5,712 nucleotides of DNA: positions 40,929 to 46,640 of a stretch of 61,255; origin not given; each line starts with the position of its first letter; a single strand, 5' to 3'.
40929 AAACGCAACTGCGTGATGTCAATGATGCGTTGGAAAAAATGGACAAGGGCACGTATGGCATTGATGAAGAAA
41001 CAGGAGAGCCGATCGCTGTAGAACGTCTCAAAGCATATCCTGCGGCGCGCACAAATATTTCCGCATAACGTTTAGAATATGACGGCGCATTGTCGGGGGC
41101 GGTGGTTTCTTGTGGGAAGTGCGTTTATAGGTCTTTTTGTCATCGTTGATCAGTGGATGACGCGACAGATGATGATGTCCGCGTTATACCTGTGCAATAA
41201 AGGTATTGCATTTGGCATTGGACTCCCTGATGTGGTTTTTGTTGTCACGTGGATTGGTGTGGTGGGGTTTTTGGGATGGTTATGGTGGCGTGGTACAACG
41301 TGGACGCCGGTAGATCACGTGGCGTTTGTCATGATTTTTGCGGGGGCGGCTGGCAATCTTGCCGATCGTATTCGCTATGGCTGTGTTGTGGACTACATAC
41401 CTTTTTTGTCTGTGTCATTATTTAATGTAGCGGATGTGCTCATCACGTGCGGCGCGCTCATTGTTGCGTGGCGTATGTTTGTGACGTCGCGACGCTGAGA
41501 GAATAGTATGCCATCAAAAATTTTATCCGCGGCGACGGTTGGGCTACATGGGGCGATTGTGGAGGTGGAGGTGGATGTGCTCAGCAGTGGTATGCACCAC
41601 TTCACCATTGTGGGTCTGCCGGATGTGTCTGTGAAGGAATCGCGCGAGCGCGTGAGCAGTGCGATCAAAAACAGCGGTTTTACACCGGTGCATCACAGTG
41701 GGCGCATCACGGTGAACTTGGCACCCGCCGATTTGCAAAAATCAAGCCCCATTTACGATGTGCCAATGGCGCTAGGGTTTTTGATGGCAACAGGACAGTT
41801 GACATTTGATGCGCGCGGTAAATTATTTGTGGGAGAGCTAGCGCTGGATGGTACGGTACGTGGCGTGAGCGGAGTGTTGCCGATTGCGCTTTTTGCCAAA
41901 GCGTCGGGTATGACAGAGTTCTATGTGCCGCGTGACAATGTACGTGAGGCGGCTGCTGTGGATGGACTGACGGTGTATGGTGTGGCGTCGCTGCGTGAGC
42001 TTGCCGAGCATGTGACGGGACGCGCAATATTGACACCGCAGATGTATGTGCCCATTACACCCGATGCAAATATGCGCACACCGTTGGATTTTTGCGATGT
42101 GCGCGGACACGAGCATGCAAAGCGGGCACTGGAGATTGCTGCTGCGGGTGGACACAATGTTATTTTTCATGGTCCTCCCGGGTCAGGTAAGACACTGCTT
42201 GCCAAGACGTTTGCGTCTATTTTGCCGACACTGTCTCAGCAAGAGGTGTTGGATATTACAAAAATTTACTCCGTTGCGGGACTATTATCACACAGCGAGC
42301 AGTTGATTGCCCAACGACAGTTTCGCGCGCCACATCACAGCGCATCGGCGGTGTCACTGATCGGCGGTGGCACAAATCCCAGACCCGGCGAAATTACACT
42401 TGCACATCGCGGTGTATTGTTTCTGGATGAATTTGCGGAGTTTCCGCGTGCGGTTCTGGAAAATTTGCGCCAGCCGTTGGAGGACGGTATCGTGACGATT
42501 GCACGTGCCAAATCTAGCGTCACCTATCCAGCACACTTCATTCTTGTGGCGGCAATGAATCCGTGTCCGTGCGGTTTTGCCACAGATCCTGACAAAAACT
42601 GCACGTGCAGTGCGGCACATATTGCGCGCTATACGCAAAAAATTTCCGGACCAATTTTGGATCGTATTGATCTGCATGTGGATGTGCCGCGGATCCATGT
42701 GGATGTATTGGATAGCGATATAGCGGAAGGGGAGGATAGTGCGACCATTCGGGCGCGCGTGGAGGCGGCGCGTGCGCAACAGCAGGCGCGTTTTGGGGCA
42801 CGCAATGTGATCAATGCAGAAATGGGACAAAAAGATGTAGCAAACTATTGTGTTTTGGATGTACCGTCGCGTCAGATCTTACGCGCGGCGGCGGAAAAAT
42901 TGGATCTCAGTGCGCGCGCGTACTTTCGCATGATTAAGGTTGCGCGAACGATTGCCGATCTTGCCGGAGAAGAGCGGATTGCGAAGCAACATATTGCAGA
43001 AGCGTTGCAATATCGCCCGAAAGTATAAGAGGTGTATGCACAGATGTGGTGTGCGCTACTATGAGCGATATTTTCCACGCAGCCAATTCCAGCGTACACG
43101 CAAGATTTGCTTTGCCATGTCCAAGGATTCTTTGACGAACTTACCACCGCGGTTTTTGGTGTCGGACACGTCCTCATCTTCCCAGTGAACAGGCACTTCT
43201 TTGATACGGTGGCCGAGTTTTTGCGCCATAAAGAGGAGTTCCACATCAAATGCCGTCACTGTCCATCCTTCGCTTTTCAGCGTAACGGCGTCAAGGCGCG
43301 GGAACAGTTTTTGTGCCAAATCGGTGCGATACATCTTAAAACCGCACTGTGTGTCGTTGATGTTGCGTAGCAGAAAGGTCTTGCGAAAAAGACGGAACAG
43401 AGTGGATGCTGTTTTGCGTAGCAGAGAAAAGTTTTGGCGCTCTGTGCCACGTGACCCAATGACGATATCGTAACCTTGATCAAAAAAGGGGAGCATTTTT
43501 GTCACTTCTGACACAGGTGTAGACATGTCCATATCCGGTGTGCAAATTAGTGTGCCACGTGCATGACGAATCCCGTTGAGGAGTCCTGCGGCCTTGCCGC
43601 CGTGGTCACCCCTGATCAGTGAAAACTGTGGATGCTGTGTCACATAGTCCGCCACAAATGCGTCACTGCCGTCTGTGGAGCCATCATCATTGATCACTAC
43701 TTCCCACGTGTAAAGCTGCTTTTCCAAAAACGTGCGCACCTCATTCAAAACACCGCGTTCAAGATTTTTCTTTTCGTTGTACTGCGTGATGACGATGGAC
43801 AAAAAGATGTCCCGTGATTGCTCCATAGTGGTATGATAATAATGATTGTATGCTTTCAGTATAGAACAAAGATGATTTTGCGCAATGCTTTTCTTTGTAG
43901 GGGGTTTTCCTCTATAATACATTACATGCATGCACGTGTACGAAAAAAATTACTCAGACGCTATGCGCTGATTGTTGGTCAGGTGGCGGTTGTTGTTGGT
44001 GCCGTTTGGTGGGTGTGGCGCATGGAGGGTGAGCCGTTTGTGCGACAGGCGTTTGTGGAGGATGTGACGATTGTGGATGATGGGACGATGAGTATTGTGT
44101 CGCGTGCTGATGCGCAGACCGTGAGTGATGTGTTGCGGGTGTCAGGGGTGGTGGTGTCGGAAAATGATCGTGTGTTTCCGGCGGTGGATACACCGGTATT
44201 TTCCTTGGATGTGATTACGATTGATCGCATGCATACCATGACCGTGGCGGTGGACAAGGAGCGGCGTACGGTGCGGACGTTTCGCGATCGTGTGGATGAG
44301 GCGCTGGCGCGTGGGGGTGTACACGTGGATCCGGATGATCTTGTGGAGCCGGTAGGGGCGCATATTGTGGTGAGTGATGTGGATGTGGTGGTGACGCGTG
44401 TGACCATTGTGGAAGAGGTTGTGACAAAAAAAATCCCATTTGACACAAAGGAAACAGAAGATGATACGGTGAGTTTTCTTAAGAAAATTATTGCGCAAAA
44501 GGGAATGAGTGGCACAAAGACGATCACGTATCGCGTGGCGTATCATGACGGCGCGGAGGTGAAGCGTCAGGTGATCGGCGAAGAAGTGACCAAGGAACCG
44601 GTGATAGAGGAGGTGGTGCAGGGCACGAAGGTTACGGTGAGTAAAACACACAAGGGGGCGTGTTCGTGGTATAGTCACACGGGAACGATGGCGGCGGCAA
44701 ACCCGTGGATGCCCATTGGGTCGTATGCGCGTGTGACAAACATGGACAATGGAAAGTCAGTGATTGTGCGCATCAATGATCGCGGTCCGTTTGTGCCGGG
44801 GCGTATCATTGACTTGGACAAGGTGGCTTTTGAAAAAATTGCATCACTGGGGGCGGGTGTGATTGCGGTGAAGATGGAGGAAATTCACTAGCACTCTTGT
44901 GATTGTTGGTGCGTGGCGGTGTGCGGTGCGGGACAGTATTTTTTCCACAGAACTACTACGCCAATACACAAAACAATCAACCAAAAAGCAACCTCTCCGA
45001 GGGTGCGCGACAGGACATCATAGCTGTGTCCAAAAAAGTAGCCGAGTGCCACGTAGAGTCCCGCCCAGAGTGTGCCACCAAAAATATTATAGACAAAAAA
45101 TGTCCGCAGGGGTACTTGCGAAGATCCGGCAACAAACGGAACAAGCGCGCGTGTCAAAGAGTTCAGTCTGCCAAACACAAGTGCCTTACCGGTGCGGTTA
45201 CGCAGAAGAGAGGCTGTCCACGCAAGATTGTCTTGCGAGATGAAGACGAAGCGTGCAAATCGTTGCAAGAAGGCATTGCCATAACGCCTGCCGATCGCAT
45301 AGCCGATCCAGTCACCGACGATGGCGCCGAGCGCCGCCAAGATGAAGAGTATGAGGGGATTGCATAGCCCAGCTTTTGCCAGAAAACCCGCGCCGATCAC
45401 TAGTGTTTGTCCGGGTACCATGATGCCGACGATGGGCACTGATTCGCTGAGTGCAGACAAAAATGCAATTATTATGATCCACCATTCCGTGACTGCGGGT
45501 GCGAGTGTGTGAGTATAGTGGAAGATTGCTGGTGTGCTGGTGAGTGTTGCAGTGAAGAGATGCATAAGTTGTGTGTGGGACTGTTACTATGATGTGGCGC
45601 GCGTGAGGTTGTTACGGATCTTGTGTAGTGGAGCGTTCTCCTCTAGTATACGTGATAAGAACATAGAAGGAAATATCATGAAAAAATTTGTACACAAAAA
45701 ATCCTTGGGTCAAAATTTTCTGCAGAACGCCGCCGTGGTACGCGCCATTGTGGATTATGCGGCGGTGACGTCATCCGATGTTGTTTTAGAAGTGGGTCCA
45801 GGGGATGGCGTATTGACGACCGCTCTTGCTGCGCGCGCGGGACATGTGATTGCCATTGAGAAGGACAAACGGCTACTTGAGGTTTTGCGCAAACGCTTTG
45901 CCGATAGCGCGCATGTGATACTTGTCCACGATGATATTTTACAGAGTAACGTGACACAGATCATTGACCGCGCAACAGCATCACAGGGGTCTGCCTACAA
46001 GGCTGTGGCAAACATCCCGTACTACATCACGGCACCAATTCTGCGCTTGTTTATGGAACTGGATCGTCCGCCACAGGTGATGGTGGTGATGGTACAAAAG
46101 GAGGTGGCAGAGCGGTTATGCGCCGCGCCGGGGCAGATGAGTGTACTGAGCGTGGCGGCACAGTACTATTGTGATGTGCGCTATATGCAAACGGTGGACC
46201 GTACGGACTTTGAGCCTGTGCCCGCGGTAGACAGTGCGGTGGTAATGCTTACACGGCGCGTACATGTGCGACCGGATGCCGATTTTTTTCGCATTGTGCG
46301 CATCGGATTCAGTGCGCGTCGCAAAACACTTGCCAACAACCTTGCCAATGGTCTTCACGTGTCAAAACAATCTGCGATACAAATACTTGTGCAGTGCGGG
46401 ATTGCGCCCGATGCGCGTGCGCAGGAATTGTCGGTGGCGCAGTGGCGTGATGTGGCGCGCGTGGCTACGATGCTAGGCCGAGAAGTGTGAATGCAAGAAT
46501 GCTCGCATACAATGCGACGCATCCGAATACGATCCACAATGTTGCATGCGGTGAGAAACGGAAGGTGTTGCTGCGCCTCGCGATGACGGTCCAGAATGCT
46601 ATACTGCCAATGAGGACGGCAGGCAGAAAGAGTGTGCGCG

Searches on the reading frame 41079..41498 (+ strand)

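Call 39: search_protein_families(library=pfam, proteins=[window:41079-41498:+], max_evalue=0.01)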
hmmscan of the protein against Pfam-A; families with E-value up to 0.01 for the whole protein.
window:41079-41498:+ (139 aa): 1 family
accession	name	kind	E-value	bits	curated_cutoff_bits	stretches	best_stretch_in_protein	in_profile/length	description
PF01252.23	Peptidase_A8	-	1.4e-20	74.4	25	1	32-134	32-141/142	Signal peptidase (SPase) II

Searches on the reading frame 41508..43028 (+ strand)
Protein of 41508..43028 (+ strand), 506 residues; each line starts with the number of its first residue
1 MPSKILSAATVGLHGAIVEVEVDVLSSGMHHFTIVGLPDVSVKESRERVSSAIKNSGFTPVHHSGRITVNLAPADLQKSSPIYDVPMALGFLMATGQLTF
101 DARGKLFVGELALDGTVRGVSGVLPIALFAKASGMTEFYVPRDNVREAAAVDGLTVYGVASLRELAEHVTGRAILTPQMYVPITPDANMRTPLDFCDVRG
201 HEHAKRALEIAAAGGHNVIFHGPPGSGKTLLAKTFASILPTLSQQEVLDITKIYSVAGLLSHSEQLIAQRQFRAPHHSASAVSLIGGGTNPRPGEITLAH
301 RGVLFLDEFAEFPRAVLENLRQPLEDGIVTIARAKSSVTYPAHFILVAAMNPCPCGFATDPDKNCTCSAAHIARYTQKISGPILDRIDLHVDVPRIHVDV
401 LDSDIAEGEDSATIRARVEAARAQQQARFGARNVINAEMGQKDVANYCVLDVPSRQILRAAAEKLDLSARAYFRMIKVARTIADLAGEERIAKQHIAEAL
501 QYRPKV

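Call 21: search_protein_families(library=pfam, proteins=[window:41508-43028:+])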
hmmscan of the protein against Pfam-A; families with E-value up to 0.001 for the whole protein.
window:41508-43028:+ (506 aa): 9 families
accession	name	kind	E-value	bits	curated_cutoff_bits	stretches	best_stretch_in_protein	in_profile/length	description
PF01078.27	Mg_chelatase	-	3.3e-93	311.2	20.3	1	194-397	1-203/207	Magnesium chelatase, subunit ChlI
PF13541.12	ChlI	-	1.1e-36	125.8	27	1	20-144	1-121/121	Subunit ChlI of Mg-chelatase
PF13335.12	Mg_chelatase_C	-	2.9e-31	108.3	26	1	408-503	1-94/94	Magnesium chelatase, subunit ChlI C-terminal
PF07728.20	AAA_5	-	3.6e-09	37.2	22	1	217-354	1-125/139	AAA domain (dynein-related subfamily)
PF00493.29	MCM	-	3.2e-07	30.1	23.3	1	293-360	114-181/224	MCM P-loop domain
PF00158.32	Sigma54_activat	-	2e-06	28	20.2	1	204-350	11-141/168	Sigma-54 interaction domain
PF00004.35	AAA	-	7.8e-05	23.6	21.2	1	218-312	1-69/131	ATPase family associated with various cellular activities (AAA)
PF05496.18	RuvB_N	-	0.00025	21.3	27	0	217-240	35-58/159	Holliday junction DNA helicase RuvB P-loop domain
PF13401.12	AAA_22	-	0.00043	21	27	0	218-323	8-107/130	AAA domain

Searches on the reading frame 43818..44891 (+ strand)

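Call 38: search_protein_families(library=pfam, proteins=[window:43818-44891:+], max_evalue=0.01)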
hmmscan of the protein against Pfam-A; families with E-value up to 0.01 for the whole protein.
window:43818-44891:+ (357 aa): 4 families
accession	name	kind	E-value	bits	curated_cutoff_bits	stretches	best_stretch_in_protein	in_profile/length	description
PF07501.17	G5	-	5.2e-17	62.3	23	1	199-271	3-75/75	G5 domain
PF03330.24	DPBB_1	-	5.9e-17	62.1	28.8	1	290-352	23-82/83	Lytic transglycolase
PF03990.20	DUF348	-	1.1e-13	51.1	24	2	142-178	2-38/41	G5-linked-Ubiquitin-like domain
PF00967.23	Barwin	-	0.0015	18.9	21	1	298-350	58-107/119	Barwin family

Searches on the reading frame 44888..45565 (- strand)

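Call 38: search_protein_families(library=pfam, proteins=[window:44888-45565:-], max_evalue=0.01)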
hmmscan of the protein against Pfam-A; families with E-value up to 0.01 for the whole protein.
window:44888-45565:- (225 aa): 1 family
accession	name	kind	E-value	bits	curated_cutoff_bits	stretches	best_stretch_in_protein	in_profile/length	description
PF09335.16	VTT_dom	-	4e-19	69.7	33.9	1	50-176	1-122/123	VTT domain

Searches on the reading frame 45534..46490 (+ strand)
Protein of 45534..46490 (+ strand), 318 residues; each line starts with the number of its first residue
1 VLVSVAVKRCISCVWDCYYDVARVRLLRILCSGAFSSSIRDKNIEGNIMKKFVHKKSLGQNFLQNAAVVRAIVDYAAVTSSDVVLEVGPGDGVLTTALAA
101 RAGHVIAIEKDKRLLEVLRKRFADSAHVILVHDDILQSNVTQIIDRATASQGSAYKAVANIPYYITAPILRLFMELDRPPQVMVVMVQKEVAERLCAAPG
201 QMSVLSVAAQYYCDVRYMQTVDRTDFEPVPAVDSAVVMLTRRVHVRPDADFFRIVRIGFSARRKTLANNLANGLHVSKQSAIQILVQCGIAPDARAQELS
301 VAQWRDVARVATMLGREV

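Call 38: search_protein_families(library=pfam, proteins=[window:45534-46490:+], max_evalue=0.01)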
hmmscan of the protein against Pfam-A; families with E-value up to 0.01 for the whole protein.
window:45534-46490:+ (318 aa): 4 families
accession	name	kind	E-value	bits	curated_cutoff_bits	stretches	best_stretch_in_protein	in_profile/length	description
PF00398.26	RrnaAD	-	9.3e-61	205.7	24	1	54-309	4-259/263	Ribosomal RNA adenine dimethylase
PF13649.12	Methyltransf_25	-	5.6e-06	27.4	27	1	84-139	1-59/97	Methyltransferase domain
PF08241.18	Methyltransf_11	-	0.0012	19.9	21.2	1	85-136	1-52/95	Methyltransferase domain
PF01135.25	PCMT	-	0.0028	17.9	20.3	1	67-125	60-121/210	Protein-L-isoaspartate(D-aspartate) O-methyltransferase (PCMT)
